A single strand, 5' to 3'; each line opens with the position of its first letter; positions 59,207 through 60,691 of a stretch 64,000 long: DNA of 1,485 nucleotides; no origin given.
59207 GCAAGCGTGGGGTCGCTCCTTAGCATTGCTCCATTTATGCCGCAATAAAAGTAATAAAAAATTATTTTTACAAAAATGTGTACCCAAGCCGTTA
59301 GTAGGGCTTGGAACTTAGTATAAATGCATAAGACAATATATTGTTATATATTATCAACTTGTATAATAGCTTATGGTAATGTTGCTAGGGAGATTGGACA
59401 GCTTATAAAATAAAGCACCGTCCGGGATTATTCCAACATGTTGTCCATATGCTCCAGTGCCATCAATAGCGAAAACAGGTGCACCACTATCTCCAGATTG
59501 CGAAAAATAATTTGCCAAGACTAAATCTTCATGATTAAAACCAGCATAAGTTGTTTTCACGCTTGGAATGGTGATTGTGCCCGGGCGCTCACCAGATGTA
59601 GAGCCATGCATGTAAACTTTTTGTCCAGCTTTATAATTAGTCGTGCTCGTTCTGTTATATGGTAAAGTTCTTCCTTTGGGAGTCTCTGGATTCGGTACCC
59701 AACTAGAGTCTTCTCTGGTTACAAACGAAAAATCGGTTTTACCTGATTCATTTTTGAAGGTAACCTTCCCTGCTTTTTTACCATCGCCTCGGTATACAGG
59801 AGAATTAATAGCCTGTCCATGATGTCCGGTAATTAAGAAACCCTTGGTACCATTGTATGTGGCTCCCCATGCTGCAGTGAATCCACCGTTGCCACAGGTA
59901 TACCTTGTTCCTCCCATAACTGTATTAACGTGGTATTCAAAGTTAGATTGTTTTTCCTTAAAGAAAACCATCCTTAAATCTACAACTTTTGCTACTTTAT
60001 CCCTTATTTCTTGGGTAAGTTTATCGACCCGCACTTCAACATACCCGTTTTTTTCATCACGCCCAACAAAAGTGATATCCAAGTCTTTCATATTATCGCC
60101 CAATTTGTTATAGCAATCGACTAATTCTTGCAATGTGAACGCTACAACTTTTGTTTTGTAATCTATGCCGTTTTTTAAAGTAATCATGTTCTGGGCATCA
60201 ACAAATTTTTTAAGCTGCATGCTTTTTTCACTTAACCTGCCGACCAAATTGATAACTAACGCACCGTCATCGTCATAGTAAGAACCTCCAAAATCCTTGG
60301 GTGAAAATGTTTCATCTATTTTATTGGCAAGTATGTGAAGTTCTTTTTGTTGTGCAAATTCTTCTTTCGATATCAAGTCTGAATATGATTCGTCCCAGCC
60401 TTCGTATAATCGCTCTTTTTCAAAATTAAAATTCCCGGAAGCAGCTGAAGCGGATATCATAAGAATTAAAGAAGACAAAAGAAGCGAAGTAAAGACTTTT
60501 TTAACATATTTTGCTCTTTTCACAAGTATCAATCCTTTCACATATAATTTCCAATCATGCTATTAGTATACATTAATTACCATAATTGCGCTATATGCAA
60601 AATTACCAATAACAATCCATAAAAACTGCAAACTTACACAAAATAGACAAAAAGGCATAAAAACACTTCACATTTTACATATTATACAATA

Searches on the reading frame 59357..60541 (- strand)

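Call 55: search_protein_families(library=ncbifam, proteins=[window:59357-60541:-], max_evalue=0.001)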
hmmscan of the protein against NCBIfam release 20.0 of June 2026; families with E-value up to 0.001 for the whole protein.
window:59357-60541:- (395 aa): 1 family
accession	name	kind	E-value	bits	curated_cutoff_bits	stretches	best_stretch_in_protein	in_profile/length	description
NF051463.1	Rv1815_serprot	equivalog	0.00012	21.5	175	1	238-372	46-167/190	Rv1815 family serine proteinase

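Call 56: search_protein_families(library=pfam, proteins=[window:59357-60541:-], max_evalue=0.001)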
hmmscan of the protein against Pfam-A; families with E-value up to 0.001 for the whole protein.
window:59357-60541:- (395 aa): 0 families
